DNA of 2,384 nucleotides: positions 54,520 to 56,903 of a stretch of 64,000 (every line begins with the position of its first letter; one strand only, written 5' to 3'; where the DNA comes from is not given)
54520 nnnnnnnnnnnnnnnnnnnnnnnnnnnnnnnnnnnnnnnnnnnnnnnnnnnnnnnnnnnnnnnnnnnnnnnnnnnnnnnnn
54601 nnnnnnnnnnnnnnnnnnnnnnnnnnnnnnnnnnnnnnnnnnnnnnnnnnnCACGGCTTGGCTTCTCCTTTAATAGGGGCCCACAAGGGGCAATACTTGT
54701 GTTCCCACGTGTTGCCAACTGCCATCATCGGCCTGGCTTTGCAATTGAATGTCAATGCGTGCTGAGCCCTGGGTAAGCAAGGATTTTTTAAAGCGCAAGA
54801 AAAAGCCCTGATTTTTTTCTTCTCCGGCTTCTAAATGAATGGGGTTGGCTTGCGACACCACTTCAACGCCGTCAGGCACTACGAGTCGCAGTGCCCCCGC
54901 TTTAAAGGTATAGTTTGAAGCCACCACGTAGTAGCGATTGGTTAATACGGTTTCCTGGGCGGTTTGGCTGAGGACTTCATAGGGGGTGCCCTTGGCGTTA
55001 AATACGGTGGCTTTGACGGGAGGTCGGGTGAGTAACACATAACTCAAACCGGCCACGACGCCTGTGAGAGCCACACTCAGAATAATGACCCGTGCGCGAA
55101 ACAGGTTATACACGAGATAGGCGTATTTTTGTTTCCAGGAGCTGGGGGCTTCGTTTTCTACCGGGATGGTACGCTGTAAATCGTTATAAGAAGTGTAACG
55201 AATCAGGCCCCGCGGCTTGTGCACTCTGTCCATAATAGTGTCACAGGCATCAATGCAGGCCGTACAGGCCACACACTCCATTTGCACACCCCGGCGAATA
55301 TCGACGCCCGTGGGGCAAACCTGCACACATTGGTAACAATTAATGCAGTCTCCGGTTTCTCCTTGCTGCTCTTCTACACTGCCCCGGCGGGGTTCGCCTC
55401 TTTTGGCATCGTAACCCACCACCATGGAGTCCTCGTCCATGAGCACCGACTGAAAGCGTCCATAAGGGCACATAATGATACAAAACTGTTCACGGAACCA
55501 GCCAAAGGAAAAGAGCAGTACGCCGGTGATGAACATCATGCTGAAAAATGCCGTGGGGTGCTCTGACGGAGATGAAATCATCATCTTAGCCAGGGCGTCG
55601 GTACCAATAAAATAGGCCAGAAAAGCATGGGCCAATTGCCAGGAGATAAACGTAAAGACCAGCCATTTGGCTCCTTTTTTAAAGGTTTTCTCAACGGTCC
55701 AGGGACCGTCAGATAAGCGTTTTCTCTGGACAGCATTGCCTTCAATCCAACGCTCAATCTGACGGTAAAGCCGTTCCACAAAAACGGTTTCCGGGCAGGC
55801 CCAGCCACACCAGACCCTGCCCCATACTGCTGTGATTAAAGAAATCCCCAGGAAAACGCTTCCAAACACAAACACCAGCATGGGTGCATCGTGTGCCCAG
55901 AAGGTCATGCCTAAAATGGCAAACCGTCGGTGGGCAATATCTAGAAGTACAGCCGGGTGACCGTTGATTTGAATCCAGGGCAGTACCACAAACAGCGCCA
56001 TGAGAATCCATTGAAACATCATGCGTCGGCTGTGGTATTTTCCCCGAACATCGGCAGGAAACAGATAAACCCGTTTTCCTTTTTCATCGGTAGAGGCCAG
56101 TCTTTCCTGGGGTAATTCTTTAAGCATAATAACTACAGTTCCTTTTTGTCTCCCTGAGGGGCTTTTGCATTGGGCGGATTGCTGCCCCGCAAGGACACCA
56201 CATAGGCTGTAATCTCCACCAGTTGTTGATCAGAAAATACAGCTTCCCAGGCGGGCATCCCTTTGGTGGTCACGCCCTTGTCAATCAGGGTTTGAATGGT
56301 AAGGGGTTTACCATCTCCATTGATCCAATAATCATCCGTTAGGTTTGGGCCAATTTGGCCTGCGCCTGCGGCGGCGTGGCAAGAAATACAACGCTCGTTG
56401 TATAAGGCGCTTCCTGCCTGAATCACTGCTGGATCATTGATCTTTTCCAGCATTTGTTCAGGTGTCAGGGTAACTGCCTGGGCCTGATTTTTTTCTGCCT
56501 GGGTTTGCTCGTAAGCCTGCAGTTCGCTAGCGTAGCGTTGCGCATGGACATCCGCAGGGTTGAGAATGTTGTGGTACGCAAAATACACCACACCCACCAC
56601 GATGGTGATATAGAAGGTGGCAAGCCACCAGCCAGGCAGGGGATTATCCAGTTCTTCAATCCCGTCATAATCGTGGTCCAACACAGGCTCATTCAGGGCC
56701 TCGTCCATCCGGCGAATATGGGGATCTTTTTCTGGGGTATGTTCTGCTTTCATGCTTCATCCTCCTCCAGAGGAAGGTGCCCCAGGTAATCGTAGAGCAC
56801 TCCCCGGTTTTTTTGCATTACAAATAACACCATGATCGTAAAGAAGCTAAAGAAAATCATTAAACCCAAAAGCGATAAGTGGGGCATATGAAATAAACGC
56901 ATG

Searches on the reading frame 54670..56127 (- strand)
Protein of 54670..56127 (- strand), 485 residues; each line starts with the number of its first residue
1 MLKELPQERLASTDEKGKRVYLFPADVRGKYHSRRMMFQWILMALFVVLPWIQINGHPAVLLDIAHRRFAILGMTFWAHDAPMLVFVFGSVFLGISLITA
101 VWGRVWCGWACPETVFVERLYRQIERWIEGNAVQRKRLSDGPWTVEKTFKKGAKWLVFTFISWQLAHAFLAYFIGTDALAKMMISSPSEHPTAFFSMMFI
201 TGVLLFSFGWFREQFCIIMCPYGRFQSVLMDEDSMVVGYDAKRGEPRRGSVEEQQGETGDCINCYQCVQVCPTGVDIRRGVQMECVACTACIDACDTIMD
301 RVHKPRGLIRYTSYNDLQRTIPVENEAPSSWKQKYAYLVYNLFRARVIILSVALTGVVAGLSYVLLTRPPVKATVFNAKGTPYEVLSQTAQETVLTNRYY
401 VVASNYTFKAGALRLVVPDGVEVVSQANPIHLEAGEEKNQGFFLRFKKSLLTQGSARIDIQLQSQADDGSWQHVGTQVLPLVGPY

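Call 72: search_protein_families(library=pfam, proteins=[window:54670-56127:-], max_evalue=0.001)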
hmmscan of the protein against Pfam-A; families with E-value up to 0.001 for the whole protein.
window:54670-56127:- (485 aa): 10 families
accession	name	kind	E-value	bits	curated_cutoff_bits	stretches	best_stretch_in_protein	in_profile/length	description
PF13746.11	Fer4_18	-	3.2e-40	137.3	27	1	211-313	1-113/114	4Fe-4S dicluster domain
PF12838.12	Fer4_7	-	5.3e-09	36.9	27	1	215-275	7-52/52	4Fe-4S dicluster domain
PF12801.12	Fer4_5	-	9.3e-09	35.6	22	1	86-123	3-40/48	4Fe-4S binding domain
PF13187.11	Fer4_9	-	1.2e-07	32.1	27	1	216-274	8-50/52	4Fe-4S dicluster domain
PF11614.14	FixG_C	-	3.4e-07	30.9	25.6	1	362-467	2-105/119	IG-like fold at C-terminal of FixG, putative oxidoreductase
PF13484.11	Fer4_16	-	7.1e-07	30.4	30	0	216-273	8-65/66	4Fe-4S double cluster binding domain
PF13534.11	Fer4_17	-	5.3e-06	27.3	22.2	1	215-276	7-61/61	4Fe-4S dicluster domain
PF13183.11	Fer4_8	-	9.1e-06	26.6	27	0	215-275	10-68/68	4Fe-4S dicluster domain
PF13237.11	Fer4_10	-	1.8e-05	25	25.5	1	216-272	15-53/53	4Fe-4S dicluster domain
PF00037.32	Fer4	-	0.00047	20.3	21.1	1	259-275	6-22/24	4Fe-4S binding domain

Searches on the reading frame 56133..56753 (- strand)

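Call 72: search_protein_families(library=pfam, proteins=[window:56133-56753:-], max_evalue=0.001)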
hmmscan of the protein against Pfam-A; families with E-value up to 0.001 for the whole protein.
window:56133-56753:- (206 aa): 3 families
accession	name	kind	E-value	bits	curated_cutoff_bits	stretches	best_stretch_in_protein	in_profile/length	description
PF14715.11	FixP_N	-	1.3e-17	63.7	24.9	1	23-62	3-42/48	N-terminal domain of cytochrome oxidase-cbb3, FixP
PF13442.11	Cytochrome_CBB3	-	9.3e-15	55.2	27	1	111-185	3-68/68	Cytochrome C oxidase, cbb3-type, subunit III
PF00034.26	Cytochrom_C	-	1e-07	33.6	21.3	1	112-188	2-89/90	Cytochrome c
